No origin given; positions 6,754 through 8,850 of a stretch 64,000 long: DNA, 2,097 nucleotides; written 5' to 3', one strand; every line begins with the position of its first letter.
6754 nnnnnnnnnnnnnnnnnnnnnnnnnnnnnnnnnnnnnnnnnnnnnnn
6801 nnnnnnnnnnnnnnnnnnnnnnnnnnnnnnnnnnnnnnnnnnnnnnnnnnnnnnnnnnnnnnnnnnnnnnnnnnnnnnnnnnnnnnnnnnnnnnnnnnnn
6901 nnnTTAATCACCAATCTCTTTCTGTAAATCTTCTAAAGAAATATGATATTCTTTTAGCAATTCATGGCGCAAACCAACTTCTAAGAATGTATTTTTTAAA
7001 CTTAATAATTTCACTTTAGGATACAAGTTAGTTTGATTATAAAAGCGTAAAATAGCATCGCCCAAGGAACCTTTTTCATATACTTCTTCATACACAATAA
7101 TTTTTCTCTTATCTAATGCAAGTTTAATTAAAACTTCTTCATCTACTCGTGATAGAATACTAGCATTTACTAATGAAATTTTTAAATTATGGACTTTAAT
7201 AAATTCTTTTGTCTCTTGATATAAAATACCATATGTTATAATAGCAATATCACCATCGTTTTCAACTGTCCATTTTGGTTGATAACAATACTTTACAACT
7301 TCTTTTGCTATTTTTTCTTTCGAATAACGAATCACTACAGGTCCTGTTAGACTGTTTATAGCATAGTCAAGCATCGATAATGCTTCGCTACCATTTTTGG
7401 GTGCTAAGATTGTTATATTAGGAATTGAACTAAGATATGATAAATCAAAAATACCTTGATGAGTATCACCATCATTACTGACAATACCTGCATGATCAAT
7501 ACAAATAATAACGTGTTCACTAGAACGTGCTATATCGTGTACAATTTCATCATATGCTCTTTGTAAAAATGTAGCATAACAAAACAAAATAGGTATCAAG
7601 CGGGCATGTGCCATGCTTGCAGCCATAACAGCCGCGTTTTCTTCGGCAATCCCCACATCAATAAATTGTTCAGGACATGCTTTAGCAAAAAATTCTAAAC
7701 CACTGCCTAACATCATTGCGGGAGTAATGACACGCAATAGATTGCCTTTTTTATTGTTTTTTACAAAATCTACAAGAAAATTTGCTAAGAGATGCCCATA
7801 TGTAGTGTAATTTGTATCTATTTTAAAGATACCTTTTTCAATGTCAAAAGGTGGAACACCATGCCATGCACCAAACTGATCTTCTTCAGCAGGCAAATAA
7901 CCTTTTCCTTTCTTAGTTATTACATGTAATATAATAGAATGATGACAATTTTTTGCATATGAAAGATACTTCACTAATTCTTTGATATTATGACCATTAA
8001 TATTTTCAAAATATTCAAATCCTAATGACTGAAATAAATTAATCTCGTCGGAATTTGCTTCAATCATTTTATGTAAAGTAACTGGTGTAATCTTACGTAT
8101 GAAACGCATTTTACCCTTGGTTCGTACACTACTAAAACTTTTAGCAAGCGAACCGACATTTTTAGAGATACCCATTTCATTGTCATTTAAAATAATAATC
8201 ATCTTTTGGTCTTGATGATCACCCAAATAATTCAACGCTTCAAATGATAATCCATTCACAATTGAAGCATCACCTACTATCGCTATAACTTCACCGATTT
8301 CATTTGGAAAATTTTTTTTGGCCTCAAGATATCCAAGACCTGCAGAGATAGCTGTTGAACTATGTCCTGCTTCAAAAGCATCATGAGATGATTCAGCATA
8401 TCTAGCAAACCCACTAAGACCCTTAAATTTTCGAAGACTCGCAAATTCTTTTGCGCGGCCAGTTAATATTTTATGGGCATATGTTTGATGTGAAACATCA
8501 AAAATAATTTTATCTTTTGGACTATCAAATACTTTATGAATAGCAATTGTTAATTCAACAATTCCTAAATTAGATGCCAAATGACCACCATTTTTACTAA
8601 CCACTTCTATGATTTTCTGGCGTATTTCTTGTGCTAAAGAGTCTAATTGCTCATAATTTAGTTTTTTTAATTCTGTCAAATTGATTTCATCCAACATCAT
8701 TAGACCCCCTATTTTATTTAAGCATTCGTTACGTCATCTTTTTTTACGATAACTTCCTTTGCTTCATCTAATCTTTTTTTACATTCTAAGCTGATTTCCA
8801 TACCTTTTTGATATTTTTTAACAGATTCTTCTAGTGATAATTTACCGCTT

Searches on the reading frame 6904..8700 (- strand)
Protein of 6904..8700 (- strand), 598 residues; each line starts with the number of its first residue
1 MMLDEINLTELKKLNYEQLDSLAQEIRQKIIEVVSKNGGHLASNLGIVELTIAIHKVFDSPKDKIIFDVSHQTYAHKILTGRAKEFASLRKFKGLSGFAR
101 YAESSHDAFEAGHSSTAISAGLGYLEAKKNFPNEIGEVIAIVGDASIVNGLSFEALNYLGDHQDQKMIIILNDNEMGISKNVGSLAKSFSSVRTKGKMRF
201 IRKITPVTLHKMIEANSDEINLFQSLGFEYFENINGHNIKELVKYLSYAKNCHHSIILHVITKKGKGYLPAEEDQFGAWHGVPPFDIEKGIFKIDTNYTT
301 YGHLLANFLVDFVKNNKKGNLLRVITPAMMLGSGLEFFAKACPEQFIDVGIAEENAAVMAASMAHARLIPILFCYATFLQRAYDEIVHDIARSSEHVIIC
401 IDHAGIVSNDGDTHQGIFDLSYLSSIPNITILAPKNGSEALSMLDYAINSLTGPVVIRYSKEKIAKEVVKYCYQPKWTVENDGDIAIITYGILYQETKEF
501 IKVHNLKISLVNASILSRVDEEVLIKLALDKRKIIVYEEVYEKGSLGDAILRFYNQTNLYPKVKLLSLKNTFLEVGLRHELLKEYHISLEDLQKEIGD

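Call 26: search_protein_families(library=ncbifam, proteins=[window:6904-8700:-], max_evalue=1e-12)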
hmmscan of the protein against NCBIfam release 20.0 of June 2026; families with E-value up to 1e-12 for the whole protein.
window:6904-8700:- (598 aa): 6 families
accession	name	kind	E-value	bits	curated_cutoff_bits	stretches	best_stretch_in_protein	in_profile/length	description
TIGR00204.1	dxs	equivalog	7.9e-168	559.7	465.95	1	9-596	8-611/616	1-deoxy-D-xylulose-5-phosphate synthase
NF003933.0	PRK05444.2-2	equivalog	5.6e-166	553.6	395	1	3-596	8-601/606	1-deoxy-D-xylulose-5-phosphate synthase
NF008968.0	PRK12315.1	subfamily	1.2e-142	476.1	510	1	1-596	2-577/582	1-deoxy-D-xylulose-5-phosphate synthase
NF004559.0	PRK05899.2-5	equivalog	2.6e-41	141.6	488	1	336-595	352-619/627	transketolase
NF004556.0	PRK05899.2-2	equivalog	8.7e-19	67.2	575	1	306-596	329-634/639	transketolase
TIGR00232.1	tktlase_bact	equivalog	1.4e-13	50.1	682.25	0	343-465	395-518/654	transketolase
